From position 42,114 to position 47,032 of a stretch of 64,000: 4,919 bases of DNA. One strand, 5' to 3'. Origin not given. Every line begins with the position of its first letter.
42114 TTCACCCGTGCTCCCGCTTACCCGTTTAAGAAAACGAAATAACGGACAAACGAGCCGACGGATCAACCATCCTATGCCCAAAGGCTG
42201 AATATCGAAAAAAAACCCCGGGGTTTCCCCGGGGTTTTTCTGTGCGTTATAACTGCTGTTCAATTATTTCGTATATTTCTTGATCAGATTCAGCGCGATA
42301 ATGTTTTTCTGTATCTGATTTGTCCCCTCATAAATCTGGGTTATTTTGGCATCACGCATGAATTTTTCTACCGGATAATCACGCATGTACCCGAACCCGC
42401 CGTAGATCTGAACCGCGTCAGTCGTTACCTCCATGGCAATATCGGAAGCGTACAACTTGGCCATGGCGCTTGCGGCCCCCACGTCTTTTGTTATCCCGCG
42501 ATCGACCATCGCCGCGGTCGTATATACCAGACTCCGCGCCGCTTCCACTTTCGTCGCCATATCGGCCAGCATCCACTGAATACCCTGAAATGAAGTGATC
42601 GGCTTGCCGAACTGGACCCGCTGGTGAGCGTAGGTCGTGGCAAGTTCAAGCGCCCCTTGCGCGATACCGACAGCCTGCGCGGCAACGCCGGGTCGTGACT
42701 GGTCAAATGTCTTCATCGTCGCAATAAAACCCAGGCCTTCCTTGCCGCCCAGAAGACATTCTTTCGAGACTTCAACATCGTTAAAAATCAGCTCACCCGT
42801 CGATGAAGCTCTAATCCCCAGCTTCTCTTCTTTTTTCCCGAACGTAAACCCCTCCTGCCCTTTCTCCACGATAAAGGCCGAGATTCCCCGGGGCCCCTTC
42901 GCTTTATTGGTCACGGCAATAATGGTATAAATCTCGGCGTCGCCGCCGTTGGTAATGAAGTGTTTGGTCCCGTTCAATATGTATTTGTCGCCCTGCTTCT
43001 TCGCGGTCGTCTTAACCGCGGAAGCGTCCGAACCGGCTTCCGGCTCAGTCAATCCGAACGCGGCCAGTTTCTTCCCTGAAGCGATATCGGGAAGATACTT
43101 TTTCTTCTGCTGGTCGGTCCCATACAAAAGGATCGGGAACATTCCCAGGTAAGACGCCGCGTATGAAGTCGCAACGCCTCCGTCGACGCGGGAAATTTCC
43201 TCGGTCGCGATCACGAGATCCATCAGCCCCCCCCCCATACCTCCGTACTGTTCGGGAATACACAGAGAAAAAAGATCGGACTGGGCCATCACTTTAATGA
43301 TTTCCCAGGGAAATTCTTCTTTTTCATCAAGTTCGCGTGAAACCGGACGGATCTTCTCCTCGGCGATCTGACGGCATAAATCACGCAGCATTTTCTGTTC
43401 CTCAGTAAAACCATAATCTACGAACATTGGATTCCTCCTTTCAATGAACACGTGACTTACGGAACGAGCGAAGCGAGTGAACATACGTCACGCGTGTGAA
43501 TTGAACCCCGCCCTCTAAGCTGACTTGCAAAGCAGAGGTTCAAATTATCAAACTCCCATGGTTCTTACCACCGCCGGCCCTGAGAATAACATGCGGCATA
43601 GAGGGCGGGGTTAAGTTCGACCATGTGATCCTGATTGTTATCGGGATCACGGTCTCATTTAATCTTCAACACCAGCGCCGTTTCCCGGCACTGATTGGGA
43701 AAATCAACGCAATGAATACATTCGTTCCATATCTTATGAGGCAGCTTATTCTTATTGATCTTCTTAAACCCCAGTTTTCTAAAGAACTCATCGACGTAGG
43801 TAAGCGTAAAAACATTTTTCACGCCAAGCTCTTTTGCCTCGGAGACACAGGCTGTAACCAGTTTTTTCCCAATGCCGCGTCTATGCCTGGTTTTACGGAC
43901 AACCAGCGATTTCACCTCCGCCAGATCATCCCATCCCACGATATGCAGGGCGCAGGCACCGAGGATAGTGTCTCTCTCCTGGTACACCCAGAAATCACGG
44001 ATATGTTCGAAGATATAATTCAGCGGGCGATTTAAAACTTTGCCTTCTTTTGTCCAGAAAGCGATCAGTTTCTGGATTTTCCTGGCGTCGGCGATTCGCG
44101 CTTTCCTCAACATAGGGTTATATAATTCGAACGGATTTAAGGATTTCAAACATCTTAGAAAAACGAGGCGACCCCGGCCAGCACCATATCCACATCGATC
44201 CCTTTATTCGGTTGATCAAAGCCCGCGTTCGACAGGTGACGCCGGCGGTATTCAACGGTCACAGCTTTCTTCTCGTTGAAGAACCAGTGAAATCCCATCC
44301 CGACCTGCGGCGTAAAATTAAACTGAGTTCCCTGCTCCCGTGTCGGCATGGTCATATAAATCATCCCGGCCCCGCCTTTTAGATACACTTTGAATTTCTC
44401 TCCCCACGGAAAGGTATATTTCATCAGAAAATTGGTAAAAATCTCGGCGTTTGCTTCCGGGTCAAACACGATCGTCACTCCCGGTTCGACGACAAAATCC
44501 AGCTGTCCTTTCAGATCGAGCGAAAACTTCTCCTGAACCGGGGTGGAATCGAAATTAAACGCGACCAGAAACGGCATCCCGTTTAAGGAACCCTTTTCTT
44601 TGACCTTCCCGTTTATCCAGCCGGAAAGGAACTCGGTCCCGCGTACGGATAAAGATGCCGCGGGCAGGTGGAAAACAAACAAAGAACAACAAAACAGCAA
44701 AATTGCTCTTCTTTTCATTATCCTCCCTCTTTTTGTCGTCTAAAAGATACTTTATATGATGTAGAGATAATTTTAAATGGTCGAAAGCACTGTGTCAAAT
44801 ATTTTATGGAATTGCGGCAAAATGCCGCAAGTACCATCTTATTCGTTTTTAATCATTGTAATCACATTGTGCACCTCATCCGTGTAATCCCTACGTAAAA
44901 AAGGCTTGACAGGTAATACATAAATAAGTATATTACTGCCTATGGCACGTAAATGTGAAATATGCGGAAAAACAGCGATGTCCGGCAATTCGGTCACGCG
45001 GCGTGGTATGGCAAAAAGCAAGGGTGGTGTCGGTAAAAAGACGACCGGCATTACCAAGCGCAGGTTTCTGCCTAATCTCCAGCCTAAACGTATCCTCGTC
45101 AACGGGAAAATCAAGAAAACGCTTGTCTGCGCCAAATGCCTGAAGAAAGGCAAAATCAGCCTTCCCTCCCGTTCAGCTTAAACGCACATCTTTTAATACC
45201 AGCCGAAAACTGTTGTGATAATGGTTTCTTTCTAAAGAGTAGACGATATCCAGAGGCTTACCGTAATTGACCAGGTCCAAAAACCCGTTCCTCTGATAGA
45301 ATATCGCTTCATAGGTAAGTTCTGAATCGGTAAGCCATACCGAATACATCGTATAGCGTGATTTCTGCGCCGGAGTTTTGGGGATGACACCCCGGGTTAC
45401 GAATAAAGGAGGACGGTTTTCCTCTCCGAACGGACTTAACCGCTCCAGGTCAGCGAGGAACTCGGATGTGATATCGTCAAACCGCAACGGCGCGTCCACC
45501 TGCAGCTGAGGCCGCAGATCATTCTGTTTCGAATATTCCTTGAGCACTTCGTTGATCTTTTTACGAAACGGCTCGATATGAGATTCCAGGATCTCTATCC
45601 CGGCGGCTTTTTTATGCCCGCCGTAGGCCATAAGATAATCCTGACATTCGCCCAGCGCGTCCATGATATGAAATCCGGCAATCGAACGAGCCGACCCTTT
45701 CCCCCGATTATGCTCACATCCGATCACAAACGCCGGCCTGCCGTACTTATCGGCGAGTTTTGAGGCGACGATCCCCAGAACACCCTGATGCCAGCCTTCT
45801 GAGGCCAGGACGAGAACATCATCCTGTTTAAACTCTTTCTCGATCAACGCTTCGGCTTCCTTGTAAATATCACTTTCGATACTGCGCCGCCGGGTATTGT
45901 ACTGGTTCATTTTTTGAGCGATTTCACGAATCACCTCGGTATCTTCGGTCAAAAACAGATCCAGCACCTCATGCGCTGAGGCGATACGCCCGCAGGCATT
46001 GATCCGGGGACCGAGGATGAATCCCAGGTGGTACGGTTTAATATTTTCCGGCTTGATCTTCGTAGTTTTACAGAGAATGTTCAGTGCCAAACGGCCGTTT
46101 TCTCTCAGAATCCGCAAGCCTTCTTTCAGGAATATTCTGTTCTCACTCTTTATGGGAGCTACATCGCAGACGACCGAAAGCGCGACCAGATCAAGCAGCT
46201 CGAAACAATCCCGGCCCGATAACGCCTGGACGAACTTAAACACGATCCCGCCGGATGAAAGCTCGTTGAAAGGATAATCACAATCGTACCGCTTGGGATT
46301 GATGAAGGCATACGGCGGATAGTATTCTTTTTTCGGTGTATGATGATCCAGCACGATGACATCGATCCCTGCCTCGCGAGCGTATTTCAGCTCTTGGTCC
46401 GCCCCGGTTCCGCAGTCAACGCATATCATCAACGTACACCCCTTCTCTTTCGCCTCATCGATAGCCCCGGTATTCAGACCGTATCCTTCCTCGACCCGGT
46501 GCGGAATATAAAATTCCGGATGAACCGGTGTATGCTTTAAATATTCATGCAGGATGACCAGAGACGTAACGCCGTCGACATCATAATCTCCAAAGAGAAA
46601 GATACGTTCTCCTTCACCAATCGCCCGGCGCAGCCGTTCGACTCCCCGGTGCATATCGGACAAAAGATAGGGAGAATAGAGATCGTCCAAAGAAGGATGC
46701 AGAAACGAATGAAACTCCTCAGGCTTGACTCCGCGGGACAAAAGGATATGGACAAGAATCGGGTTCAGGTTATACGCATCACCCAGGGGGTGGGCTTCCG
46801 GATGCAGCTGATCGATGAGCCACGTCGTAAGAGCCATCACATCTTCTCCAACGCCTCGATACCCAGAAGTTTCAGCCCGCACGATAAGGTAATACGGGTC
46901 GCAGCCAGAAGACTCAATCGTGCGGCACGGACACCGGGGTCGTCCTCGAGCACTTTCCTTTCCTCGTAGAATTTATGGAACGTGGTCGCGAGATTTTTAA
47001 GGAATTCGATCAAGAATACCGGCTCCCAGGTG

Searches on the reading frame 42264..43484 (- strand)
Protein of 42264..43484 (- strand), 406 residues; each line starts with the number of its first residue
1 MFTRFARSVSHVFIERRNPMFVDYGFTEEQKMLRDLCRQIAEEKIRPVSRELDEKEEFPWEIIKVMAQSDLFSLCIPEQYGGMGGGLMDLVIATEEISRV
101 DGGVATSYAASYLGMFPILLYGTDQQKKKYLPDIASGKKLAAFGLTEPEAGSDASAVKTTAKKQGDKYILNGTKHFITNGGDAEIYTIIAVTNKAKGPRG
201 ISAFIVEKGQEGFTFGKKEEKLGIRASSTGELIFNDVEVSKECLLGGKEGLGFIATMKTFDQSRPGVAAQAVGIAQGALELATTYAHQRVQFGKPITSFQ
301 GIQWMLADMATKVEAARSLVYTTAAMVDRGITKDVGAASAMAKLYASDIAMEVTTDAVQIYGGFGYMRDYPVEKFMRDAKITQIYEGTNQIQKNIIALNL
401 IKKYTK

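Call 107: search_protein_families(library=pfam, proteins=[window:42264-43484:-], max_evalue=0.00001)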
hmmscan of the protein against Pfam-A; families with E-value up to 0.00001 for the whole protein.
window:42264-43484:- (406 aa): 5 families
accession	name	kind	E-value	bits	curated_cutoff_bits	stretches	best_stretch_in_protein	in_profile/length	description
PF00441.29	Acyl-CoA_dh_1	-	2.5e-52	177.4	22.4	1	252-399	3-148/150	Acyl-CoA dehydrogenase, C-terminal domain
PF02771.21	Acyl-CoA_dh_N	-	1.7e-36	125.4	22.9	1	27-138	1-113/113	Acyl-CoA dehydrogenase, N-terminal domain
PF02770.24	Acyl-CoA_dh_M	-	4.4e-29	100.9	33.3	1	142-237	1-97/97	Acyl-CoA dehydrogenase, middle domain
PF08028.16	Acyl-CoA_dh_2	-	6.5e-26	91.7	22.7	1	267-389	3-133/134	Acyl-CoA dehydrogenase, C-terminal domain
PF22924.1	ACOX_C_alpha1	-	1e-06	29.1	27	0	299-391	51-159/169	Acyl-CoA oxidase, C-alpha1 domain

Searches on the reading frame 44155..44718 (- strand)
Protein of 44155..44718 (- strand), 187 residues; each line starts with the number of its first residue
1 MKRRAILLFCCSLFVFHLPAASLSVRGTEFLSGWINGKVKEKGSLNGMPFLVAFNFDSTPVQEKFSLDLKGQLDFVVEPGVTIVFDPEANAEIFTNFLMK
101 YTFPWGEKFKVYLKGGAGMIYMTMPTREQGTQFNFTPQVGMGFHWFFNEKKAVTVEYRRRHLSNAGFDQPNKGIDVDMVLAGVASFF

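Call 107: search_protein_families(library=pfam, proteins=[window:44155-44718:-], max_evalue=0.00001)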
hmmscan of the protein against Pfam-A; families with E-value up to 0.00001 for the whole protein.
window:44155-44718:- (187 aa): 2 families
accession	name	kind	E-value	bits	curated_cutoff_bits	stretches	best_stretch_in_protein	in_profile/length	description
PF09411.16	PagL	-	1.5e-17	64.5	23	1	97-183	47-135/136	Lipid A 3-O-deacylase (PagL)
PF13505.12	OMP_b-brl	-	2.2e-08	34.9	28.7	1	98-183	90-171/175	Outer membrane protein beta-barrel domain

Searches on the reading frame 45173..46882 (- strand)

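Call 107: search_protein_families(library=pfam, proteins=[window:45173-46882:-], max_evalue=0.00001)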
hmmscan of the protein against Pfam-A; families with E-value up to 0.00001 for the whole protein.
window:45173-46882:- (569 aa): 3 families
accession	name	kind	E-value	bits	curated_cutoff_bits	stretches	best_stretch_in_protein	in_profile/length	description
PF01368.27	DHH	-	2.2e-21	76.9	28.1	1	93-234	1-122/125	DHH family, N-terminal domain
PF17768.7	RecJ_OB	-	2.4e-16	60.2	27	1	462-561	1-101/107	RecJ OB domain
PF02272.25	DHHA1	-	5e-15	56.3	25.9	1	355-449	3-102/102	DHHA1 domain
